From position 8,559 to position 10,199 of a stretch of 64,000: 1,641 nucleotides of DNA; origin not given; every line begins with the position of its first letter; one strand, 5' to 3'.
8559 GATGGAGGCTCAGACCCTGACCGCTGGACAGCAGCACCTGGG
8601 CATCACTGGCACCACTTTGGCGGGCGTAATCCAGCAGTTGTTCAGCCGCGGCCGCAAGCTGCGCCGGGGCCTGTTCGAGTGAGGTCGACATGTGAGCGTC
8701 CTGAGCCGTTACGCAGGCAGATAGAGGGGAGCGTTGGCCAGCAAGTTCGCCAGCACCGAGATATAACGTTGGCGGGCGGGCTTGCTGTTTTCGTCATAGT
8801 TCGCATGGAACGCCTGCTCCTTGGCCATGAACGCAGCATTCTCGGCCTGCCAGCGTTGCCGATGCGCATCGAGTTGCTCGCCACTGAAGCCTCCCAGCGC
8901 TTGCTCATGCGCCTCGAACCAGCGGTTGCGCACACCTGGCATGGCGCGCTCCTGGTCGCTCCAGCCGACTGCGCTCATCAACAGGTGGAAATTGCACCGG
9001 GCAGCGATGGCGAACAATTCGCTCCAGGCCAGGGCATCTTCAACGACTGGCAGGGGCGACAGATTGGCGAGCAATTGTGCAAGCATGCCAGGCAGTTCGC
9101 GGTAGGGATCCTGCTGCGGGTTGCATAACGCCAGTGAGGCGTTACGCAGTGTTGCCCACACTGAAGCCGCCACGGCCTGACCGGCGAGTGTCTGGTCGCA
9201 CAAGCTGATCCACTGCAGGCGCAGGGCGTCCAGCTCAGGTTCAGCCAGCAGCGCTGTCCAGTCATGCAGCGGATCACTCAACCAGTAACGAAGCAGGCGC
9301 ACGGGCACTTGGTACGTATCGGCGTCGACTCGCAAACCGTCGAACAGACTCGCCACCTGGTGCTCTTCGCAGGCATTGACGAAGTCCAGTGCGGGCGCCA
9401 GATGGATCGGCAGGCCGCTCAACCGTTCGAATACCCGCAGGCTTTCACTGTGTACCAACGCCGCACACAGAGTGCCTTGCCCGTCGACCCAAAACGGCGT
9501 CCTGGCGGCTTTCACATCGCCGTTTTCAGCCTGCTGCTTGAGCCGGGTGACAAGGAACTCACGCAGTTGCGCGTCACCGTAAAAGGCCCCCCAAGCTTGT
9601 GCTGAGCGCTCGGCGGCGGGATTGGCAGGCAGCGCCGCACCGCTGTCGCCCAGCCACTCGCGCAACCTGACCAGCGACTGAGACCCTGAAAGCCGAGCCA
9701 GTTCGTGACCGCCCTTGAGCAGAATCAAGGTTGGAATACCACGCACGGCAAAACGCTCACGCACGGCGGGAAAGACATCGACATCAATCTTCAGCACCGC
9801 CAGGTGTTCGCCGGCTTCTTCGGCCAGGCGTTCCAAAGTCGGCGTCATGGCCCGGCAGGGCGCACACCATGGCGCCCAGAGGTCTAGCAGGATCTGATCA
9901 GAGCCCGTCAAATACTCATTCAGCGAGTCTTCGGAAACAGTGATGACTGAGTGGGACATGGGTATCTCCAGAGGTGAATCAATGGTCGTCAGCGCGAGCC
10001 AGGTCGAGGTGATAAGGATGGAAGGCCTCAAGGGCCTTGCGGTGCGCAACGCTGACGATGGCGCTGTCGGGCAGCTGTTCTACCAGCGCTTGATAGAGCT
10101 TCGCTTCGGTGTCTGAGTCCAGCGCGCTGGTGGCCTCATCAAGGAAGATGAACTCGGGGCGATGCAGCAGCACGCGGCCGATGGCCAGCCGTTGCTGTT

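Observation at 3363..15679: Candidate new protease-coupled import island: TonB receptor, private TonB-ExbBD, YddA/BacA-like ABC, TldD/TldE, thioredoxin fusion and ECF sigma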

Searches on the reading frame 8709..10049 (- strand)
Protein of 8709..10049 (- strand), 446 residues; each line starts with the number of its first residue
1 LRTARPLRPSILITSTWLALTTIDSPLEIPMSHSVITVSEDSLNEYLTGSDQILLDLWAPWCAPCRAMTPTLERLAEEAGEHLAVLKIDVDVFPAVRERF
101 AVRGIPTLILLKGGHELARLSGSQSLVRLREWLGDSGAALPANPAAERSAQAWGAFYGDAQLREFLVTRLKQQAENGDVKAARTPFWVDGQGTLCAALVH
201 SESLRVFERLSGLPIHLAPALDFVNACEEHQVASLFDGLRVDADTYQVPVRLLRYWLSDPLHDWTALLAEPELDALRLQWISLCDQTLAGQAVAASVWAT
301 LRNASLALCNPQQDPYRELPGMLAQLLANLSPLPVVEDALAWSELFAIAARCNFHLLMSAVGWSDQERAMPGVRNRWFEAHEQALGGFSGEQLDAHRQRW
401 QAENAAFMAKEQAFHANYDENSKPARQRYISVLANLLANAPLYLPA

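Call 4: search_protein_families(library=pfam, proteins=[window:8709-10049:-], max_evalue=0.01)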
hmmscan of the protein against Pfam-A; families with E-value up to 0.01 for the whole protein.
window:8709-10049:- (446 aa): 4 families
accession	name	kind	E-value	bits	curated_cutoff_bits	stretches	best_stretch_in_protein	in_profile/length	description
PF00085.26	Thioredoxin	-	5.4e-21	75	23.5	1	35-133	2-101/103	Thioredoxin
PF13905.12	Thioredoxin_8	-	0.00036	21.2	27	0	53-80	4-31/94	Thioredoxin-like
PF00578.27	AhpC-TSA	-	0.0027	18.1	26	1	42-121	19-98/124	AhpC/TSA family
PF13098.12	Thioredoxin_2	-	0.0032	18.2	27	1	52-133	7-104/104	Thioredoxin-like domain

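Call 5: search_protein_families(library=ncbifam, proteins=[window:8709-10049:-], max_evalue=0.01)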
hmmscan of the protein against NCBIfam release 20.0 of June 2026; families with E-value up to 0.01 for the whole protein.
window:8709-10049:- (446 aa): 13 families
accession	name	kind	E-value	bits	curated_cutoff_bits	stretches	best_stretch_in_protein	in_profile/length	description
TIGR01068.1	thioredoxin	equivalog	2.4e-23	82.2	96.8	1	39-133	2-97/101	thioredoxin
NF008229.0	PRK10996.1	equivalog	3e-20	72.4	125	1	33-136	35-138/141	thioredoxin TrxC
NF006898.0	PRK09381.1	equivalog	5.3e-19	68.6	138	1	31-134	1-105/109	thioredoxin TrxA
TIGR01126.1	pdi_dom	equivalog_domain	1.8e-13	50.6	107.2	1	39-133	2-101/105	protein disulfide-isomerase domain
TIGR01130.1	ER_PDI_fam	subfamily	8.9e-11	42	344.25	1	34-133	2-104/476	protein disulfide-isomerase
NF047697.1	ThioredTrxAClost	equivalog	2.4e-08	34.1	140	1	38-123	4-90/105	thioredoxin TrxA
NF047696.1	ThlDiSintTplARhiz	equivalog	2.4e-08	34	230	1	52-91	99-139/219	thiol:disulfide interchange protein TlpA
NF045694.1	seleno_TsoB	exception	4.6e-06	25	805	1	34-117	458-550/572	rhodanese/DsbD fusion-like selenoprotein TsoB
TIGR00385.1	dsbE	subfamily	2.4e-05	24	123.15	1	44-85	57-95/173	DsbE family thiol:disulfide interchange protein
NF011941.0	PRK15412.1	equivalog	0.0057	16.2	359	0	45-77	63-95/185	thiol:disulfide interchange protein DsbE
TIGR00411.1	redox_disulf_1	equivalog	0.0071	16.4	92.75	0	59-110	8-59/82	MJ0307 family thioredoxin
NF002854.0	PRK03147.1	subfamily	0.0088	16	170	0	52-91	64-104/176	thiol-disulfide oxidoreductase ResA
NF001419.0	PRK00293.1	subfamily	0.0099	14.5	330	0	43-113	470-546/574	protein-disulfide reductase DsbD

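Call 9: find_related_loci(query=window:8709-10049:-, collection=genome_contigs, flank=10000)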
Query window:8709-10049:- (446 aa) in genome_contigs; peptide patterns used: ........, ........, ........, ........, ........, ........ (x = any residue, [..] = any of these).
600 stretches matched a pattern (row limit reached: there are more); 574 encode a relative of the query (tblastn E <= 1e-3); the best 80 are kept; 80 distinct loci.
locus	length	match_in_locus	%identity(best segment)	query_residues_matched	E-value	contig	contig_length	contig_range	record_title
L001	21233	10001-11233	40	34-444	2e-86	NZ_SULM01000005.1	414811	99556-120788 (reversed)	Pseudomonas rhizoryzae strain RY24 contig5, whole genome shotgun sequence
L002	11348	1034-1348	44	30-133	4e-26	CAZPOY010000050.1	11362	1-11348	MAG TPA_asm: uncultured Thermoplasmata archaeon isolate SRP319275_co2_314 genome assembly, contig: NODE_5461_length_1136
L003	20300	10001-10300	43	35-134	3e-23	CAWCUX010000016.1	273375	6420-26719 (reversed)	MAG: uncultured Actinomycetota bacterium isolate MFD01721.bin.2.131 genome assembly, contig: contig_70679, whole genome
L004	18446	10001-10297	41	34-133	3e-21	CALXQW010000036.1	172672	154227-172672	MAG: uncultured Opitutales bacterium isolate E27__bin281 genome assembly, contig: E27__k127_1121882, whole genome shotgu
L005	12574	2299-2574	46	35-125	5e-21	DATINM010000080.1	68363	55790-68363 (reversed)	MAG TPA_asm: Pyrinomonadaceae bacterium isolate SMAG_U15796 k141_692254, whole genome shotgun sequence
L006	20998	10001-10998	43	39-386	2e-29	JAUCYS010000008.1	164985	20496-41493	MAG: Parasphingorhabdus sp. isolate CCMP836_Bin12_nofgap NODE_77_length_164985_cov_16.486273, whole genome shotgun seque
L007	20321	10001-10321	40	27-129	7e-21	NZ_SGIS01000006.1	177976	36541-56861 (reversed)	Sphingomonas populi strain 3-7 Scaffold6, whole genome shotgun sequence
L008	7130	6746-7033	45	31-125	1e-20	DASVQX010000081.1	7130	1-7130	MAG TPA_asm: Pyrinomonadaceae bacterium isolate SMAG_U3219 k141_660899, whole genome shotgun sequence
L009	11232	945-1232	43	31-125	2e-20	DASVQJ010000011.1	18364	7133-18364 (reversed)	MAG TPA_asm: Pyrinomonadaceae bacterium isolate SMAG_U3205 k141_562212, whole genome shotgun sequence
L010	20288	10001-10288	44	31-125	2e-20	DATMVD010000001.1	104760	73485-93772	MAG TPA_asm: Pyrinomonadaceae bacterium isolate SMAG_U13059 k141_292915, whole genome shotgun sequence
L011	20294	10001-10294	42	28-123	2e-20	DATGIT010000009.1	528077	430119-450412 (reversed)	MAG TPA_asm: Candidatus Binataceae bacterium isolate SMAG_U9814 k141_677660, whole genome shotgun sequence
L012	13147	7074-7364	40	31-126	3e-20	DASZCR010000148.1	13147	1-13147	MAG TPA_asm: Pyrinomonadaceae bacterium isolate SMAG_U6447 k141_18139, whole genome shotgun sequence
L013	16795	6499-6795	40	36-133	7e-20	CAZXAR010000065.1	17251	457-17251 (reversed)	MAG TPA_asm: uncultured Enterobacteriaceae bacterium isolate binchicken_co21_395 genome assembly, contig: NODE_1919_leng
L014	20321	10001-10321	36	28-134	1e-19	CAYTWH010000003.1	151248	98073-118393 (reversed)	MAG TPA_asm: uncultured Bacteroidales bacterium isolate binchicken_co243_280 genome assembly, contig: NODE_37_length_151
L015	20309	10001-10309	43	53-149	1e-19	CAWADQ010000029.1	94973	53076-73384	MAG: uncultured Actinomycetota bacterium isolate MFD00822.bin.3.117 genome assembly, contig: contig_17840, whole genome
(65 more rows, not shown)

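Call 13: search_protein_families(library=pfam, proteins=[L001:211-1311:-, L001:1311-3695:-, L001:4185-4697:+, L001:4698-5630:+, L001:6174-7022:+, L001:8240-9985:+, L001:9995-11242:+, L001:11261-12604:+, L001:12601-14061:+, L001:14971-16293:-], max_evalue=0.001)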
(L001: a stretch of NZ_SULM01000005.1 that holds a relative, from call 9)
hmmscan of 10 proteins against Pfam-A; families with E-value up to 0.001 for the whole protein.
L001:211-1311:- (366 aa): 1 family
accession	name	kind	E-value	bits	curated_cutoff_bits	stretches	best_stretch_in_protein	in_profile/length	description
PF11199.13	DUF2891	-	2.7e-108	362.3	25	1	34-355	2-325/325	Protein of unknown function (DUF2891)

L001:1311-3695:- (794 aa): 3 families
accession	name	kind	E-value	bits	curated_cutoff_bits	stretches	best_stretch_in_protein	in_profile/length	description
PF00593.30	TonB_dep_Rec_b-barrel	-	4.5e-40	139.3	27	1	333-763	10-436/436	TonB dependent receptor-like, beta-barrel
PF07715.20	Plug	-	2.8e-22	79.7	23.9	1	162-257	2-107/107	TonB-dependent Receptor Plug Domain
PF07660.19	STN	-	3.2e-05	24.1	28.4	1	66-114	3-51/52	Secretin and TonB N terminus short domain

L001:4185-4697:+ (170 aa): 3 families
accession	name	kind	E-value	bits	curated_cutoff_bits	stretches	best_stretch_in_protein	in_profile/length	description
PF08281.18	Sigma70_r4_2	-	5.5e-15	55.2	25.7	1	111-163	2-54/54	Sigma-70, region 4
PF04545.22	Sigma70_r4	-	3.1e-09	36.7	24.1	1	116-163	1-48/50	Sigma-70, region 4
PF04542.20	Sigma70_r2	-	3.6e-05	23.9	24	1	16-80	2-69/71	Sigma-70 region 2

L001:4698-5630:+ (310 aa): 2 families
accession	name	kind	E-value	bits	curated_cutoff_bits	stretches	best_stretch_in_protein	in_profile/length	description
PF04773.18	FecR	-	5.1e-16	59.3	24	1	107-193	2-92/97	FecR protein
PF16220.10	DUF4880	-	1.7e-13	50.6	25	1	10-51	1-42/43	Domain of unknown function (DUF4880)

L001:6174-7022:+ (282 aa): 2 families
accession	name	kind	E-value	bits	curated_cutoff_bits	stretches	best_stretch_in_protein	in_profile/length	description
PF03544.19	TonB_C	-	2.9e-22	79.3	24.6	1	203-280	2-79/79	Gram-negative bacterial TonB protein C-terminal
PF13103.11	TonB_2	-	7.5e-05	23.2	22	1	215-260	24-69/85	TonB C terminal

L001:8240-9985:+ (581 aa): 5 families
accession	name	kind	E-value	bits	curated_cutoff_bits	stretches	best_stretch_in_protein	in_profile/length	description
PF06472.20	ABC_membrane_2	-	1.1e-46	159.9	24.4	1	33-308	4-263/269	ABC transporter transmembrane region 2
PF00005.33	ABC_tran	-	7.2e-20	72.4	25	1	405-535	6-137/137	ABC transporter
PF05992.17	SbmA_BacA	-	2.1e-19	70.6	24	1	82-364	51-314/315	SbmA/BacA-like family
PF13555.12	AAA_29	-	2.9e-06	27.4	27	1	403-427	15-39/61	P-loop containing region of AAA domain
PF02463.25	SMC_N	-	0.00038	20.4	40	0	506-573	136-207/220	RecF/RecN/SMC N terminal domain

L001:9995-11242:+ (415 aa): 3 families
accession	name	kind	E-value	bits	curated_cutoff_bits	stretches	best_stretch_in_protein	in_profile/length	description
PF00085.26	Thioredoxin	-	6.2e-26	90.8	23.5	1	4-104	2-102/103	Thioredoxin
PF13098.12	Thioredoxin_2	-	6.6e-05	23.6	27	1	20-102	5-103/104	Thioredoxin-like domain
PF13905.12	Thioredoxin_8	-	0.00064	20.4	27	0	22-45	3-26/94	Thioredoxin-like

L001:11261-12604:+ (447 aa): 3 families
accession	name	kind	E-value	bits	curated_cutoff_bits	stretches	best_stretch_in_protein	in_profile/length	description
PF19289.4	PmbA_TldD_3rd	-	8.2e-62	208.7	22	1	234-446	1-220/220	PmbA/TldA metallopeptidase C-terminal domain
PF01523.21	PmbA_TldD_1st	-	6.8e-09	36.2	20.9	1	30-94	1-65/65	PmbA/TldA metallopeptidase domain 1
PF19290.4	PmbA_TldD_2nd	-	2.4e-08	34.8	20.9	1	122-225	2-107/109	PmbA/TldA metallopeptidase central domain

L001:12601-14061:+ (486 aa): 3 families
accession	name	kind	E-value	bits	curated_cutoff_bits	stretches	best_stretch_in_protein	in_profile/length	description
PF19289.4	PmbA_TldD_3rd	-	2.4e-65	220.2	22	1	252-485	2-220/220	PmbA/TldA metallopeptidase C-terminal domain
PF19290.4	PmbA_TldD_2nd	-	7.1e-12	46.2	20.9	1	136-240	2-108/109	PmbA/TldA metallopeptidase central domain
PF01523.21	PmbA_TldD_1st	-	3.4e-09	37.2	20.9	1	47-107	1-61/65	PmbA/TldA metallopeptidase domain 1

L001:14971-16293:- (440 aa): 3 families
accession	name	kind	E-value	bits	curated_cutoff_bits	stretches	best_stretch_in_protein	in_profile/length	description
PF07690.21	MFS_1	-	2e-28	99.8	33.4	1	24-340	3-303/347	Major Facilitator Superfamily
PF00083.30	Sugar_tr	-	8.9e-23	81.3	22.3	2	20-221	3-202/452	Sugar (and other) transporter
PF13347.12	MFS_2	-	1.6e-08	34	27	1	67-341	45-324/427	MFS/sugar transport protein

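Call 16: search_protein_families(library=pfam, proteins=[L006:717-1322:-, L006:1557-2720:+, L006:2944-5331:+, L006:5347-7143:+, L006:7140-8489:+, L006:8486-9946:+, L006:10309-11187:+, L006:11249-11995:-, L006:11992-13350:-, L006:14084-16357:+], max_evalue=0.001)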
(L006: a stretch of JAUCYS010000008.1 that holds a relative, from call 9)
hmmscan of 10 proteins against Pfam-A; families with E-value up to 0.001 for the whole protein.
L006:717-1322:- (201 aa): 2 families
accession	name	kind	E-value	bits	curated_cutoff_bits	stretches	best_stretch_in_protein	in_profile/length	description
PF16859.10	TetR_C_11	-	2.1e-10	41.4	32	1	81-192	1-113/113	Tetracyclin repressor-like, C-terminal domain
PF00440.29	TetR_N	-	5.8e-10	39.2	24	1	23-69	1-47/47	Bacterial regulatory proteins, tetR family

L006:1557-2720:+ (387 aa): 2 families
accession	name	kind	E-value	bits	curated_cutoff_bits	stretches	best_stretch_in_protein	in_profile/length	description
PF03466.25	LysR_substrate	-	5.2e-11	42.8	28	1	176-378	5-207/209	LysR substrate binding domain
PF00126.33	HTH_1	-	3.6e-10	40.1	26.6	1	89-146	2-59/60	Bacterial regulatory helix-turn-helix protein, lysR family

L006:2944-5331:+ (795 aa): 3 families
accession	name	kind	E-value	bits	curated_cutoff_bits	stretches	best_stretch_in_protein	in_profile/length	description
PF00593.30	TonB_dep_Rec_b-barrel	-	4.3e-29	103.1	27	1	387-763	60-436/436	TonB dependent receptor-like, beta-barrel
PF07715.20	Plug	-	5.7e-20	72.2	23.9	1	159-259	2-106/107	TonB-dependent Receptor Plug Domain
PF07660.19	STN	-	5.3e-05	23.4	28.4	0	81-120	3-43/52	Secretin and TonB N terminus short domain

L006:5347-7143:+ (598 aa): 9 families
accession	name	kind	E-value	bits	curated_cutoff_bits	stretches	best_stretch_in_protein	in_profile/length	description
PF06472.20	ABC_membrane_2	-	2.8e-46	158.5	24.4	1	36-320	3-269/269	ABC transporter transmembrane region 2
PF05992.17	SbmA_BacA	-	8.1e-27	94.9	24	1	61-370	23-314/315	SbmA/BacA-like family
PF00005.33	ABC_tran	-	1.2e-21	78.1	25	1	412-542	6-137/137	ABC transporter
PF13604.12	AAA_30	-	1.6e-06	28.4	27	1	420-566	21-122/191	AAA domain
PF13304.12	AAA_21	-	2.1e-05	25.2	27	0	423-447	5-32/304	AAA domain, putative AbiEii toxin, Type IV TA system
PF02463.25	SMC_N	-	0.00024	21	40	0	495-572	118-199/220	RecF/RecN/SMC N terminal domain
PF13191.12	AAA_16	-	0.00029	21.8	32.6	1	420-549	27-150/167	AAA ATPase domain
PF25199.1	nSTAND_NTPase5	-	0.00062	20.1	34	0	420-484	44-109/145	Novel STAND NTPase 5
PF05729.18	NACHT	-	0.00078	19.8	26.7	0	420-444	3-27/167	NACHT domain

L006:7140-8489:+ (449 aa): 2 families
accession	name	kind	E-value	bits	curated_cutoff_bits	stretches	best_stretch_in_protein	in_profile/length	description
PF19289.4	PmbA_TldD_3rd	-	4.2e-51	173.7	22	1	238-447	2-220/220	PmbA/TldA metallopeptidase C-terminal domain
PF01523.21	PmbA_TldD_1st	-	2.2e-10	40.9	20.9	1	42-94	13-65/65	PmbA/TldA metallopeptidase domain 1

L006:8486-9946:+ (486 aa): 3 families
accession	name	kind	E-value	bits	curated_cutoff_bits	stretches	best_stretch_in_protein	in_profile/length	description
PF19289.4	PmbA_TldD_3rd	-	7.9e-65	218.5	22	1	250-483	2-220/220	PmbA/TldA metallopeptidase C-terminal domain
PF19290.4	PmbA_TldD_2nd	-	9.8e-14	52.2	20.9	1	142-242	10-109/109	PmbA/TldA metallopeptidase central domain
PF01523.21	PmbA_TldD_1st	-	3.4e-08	33.9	20.9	1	41-104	1-64/65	PmbA/TldA metallopeptidase domain 1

L006:10309-11187:+ (292 aa): 0 families

L006:11249-11995:- (248 aa): 5 families
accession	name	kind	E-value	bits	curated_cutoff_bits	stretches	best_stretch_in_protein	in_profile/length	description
PF13561.12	adh_short_C2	-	1.1e-52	179.4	27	1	14-235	6-236/236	Enoyl-(Acyl carrier protein) reductase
PF00106.31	adh_short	-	2.4e-46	158.1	26.6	1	6-186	2-190/195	short chain dehydrogenase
PF08659.16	KR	-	8.7e-07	29.5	22.6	1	7-157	3-161/180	KR domain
PF01370.27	Epimerase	-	6.8e-05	22.8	20.9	1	8-69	2-64/240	NAD dependent epimerase/dehydratase family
PF23441.1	SDR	-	0.00056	19.8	27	0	29-234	43-255/258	SDR-like rossmann domain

L006:11992-13350:- (452 aa): 8 families
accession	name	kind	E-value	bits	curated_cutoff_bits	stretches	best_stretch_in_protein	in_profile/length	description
PF01266.30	DAO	-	2.9e-63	215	27.9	1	32-392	2-353/353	FAD dependent oxidoreductase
PF00890.30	FAD_binding_2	-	1.7e-07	31.2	20.4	1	32-62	2-32/414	FAD binding domain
PF07992.20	Pyr_redox_2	-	1.1e-06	28.7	26.1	1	30-60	143-173/291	Pyridine nucleotide-disulphide oxidoreductase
PF13450.12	NAD_binding_8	-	9.8e-06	26.2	21.9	1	34-61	1-28/68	NAD(P)-binding Rossmann-like domain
PF00070.33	Pyr_redox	-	7.2e-05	23.7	22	1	32-59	2-29/82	Pyridine nucleotide-disulphide oxidoreductase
PF13738.12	Pyr_redox_3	-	0.00018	21.3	30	0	34-61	2-30/305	Pyridine nucleotide-disulphide oxidoreductase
PF03486.20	HI0933_like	-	0.0002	21.3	50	0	31-60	2-31/244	HI0933-like protein Rossmann domain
PF01494.25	FAD_binding_3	-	0.00072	19.3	22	0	30-60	2-32/349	FAD binding domain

L006:14084-16357:+ (757 aa): 3 families
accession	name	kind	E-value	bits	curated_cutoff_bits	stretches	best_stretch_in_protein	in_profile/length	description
PF00593.30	TonB_dep_Rec_b-barrel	-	6e-40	138.9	27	1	296-721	42-436/436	TonB dependent receptor-like, beta-barrel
PF07715.20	Plug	-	1.3e-15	58.3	23.9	1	51-160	2-107/107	TonB-dependent Receptor Plug Domain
PF14905.12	OMP_b-brl_3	-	7e-05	22.5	27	0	550-739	220-391/408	Outer membrane protein beta-barrel family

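Call 107: predict_structure(alignment_id=A5)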
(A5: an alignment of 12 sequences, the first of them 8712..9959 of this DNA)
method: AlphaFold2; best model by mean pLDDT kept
length: 416 residues; sequences in the alignment: 12
mean_pLDDT: 90.0   pTM: 0.82
mean pLDDT of the five models: 90.0, 89.4, 89.3, 89.1, 88.2
residues with pLDDT >= 90: 279; 70-90: 120; 50-70: 8; < 50: 9
segments of 3 or more residues with pLDDT < 50: 1-3, 114-119
pLDDT, mean of each block of 10 residues (from residue 1): 70 80 90 85 85 90 91 89 89 81 86 52 85 96 97 87 95 90 93 95 96 93 95 89 97 92 91 96 92 97 87 94 93 94 95 93 95 95 93 92 97 76
secondary structure, 60 per line:
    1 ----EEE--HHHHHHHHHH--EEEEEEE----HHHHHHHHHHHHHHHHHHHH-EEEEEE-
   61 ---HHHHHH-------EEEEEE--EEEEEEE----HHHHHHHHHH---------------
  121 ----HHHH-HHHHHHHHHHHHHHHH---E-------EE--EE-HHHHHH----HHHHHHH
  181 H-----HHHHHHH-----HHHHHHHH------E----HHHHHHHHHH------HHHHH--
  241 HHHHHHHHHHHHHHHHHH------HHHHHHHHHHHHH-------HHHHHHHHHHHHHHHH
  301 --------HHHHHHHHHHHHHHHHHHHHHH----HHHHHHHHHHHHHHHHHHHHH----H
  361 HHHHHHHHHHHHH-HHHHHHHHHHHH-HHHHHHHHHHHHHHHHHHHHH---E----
elements in order: E5-7 H10-19 E22-28 H33-52 E54-59 H64-69 E77-82 E85-91 H96-105 H125-128 H130-145 H164-169 H174-181 H187-193 H199-206 H218-227 H234-238 H241-258 H265-277 H285-300 H309-330 H335-355 H360-373 H375-386 H388-408

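Call 109: fold_search(model_id=the predicted structure, library=pdb)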
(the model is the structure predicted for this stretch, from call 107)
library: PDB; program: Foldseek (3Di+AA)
matches with E <= 10: 935; with E <= 0.001: 384
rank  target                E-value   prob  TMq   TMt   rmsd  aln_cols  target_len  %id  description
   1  6ibl_B                4.4e-08  1.00  0.25  0.26  20.4       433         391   15  ACTIVATED TURKEY BETA1 ADRENOCEPTOR WITH BOUND AGONIST FORMOTEROL AND NANOBODY Nb80 (released 2019-01-09)
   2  3dxb_B                5.6e-08  1.00  0.25  0.48  19.3       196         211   23  Structure of the UHM domain of Puf60 fused to thioredoxin (released 2008-10-28)
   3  4xhm_A                5.9e-08  1.00  0.24  0.88   1.3       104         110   31  Archaeoglobus fulgidus thioredoxin 3 M60H (released 2015-04-29)
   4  4xhm_B                6.2e-08  1.00  0.24  0.88   1.3       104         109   31  Archaeoglobus fulgidus thioredoxin 3 M60H (released 2015-04-29)
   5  7ysi                  7.5e-08  1.00  0.24  0.67   1.1       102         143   37  Crystal structure of thioredoxin 2 (released 2023-03-15)
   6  6ibl_A                7.5e-08  1.00  0.24  0.25  20.0       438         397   15  ACTIVATED TURKEY BETA1 ADRENOCEPTOR WITH BOUND AGONIST FORMOTEROL AND NANOBODY Nb80 (released 2019-01-09)
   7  3dxb_A                8.3e-08  1.00  0.25  0.48  18.5       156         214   28  Structure of the UHM domain of Puf60 fused to thioredoxin (released 2008-10-28)
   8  2i4a                  1.0e-07  1.00  0.25  0.92   1.3       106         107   30  Crystal structure of thioredoxin from the acidophile Acetobacter aceti (released 2007-01-09)
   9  3dxb_D                1.1e-07  1.00  0.25  0.48  18.1       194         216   24  Structure of the UHM domain of Puf60 fused to thioredoxin (released 2008-10-28)
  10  5hr3_A                1.5e-07  1.00  0.24  0.92   1.1       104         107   36  Crystal structure of thioredoxin N106A mutant (released 2017-02-22)
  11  6lur_D                1.8e-07  1.00  0.25  0.48  19.4       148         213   30  Human PUF60 UHM domain (thioredoxin fusion) in complex with a small molecule binder (released 2020-04-29)
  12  4wxt                  1.9e-07  1.00  0.24  0.90   2.6       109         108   40  X-ray crystal structure of thioredoxin from Mycobacterium avium (released 2014-11-26)
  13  3dyr_A                2.0e-07  1.00  0.25  0.89   1.8       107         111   34  Crystal structure of E. coli thioredoxin mutant I76T in its oxidized form (released 2009-01-27)
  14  2h72_A                2.2e-07  1.00  0.24  0.91   1.2       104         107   36  Crystal Structure of Thioredoxin mutant E85D in Hexagonal (p61) Space Group (released 2007-05-15)
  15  2h6z_A                2.2e-07  1.00  0.25  0.92   1.3       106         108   36  Crystal Structure of Thioredoxin Mutant E44D in Hexagonal (p61) Space Group (released 2007-05-15)
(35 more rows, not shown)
